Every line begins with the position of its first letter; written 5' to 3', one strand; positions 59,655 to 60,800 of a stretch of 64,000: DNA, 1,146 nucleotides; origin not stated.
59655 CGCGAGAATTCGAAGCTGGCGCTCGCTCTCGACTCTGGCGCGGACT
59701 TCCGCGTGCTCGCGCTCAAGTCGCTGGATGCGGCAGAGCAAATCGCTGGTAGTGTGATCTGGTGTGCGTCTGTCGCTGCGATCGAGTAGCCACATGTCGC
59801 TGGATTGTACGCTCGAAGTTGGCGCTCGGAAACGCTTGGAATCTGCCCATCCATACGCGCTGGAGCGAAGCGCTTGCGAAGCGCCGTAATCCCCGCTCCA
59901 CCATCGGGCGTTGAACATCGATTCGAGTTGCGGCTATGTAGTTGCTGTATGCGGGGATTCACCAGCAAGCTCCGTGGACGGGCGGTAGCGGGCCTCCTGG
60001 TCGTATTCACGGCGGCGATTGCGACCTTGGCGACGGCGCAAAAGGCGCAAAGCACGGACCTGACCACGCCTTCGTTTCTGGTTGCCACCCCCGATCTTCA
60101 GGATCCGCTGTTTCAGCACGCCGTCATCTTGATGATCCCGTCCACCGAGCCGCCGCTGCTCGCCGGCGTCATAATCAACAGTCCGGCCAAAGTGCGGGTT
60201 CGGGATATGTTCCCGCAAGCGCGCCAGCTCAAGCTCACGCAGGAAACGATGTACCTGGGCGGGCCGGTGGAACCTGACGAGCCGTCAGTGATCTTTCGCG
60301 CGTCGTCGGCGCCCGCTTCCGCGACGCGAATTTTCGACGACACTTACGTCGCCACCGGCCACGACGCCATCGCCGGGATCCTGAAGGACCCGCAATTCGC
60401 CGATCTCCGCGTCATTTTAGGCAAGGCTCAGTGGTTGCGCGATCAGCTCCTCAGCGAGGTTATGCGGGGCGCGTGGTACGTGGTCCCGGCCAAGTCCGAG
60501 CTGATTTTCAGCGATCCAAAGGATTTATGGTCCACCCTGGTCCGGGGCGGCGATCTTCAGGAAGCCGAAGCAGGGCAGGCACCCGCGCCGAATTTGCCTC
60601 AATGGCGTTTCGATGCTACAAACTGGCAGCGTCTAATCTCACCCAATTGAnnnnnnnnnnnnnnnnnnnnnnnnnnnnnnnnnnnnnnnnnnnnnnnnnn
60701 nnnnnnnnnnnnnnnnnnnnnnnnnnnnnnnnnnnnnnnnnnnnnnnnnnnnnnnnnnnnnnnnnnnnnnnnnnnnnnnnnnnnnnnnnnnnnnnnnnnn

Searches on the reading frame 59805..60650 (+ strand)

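Call 61: search_protein_families(library=pfam, proteins=[window:59805-60650:+], max_evalue=0.0001)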
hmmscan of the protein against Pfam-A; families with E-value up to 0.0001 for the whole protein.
window:59805-60650:+ (281 aa): 1 family
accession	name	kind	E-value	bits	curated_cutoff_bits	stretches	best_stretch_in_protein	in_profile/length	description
PF02622.21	DUF179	-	7.4e-29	101.2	27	1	96-247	1-154/157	AlgH-like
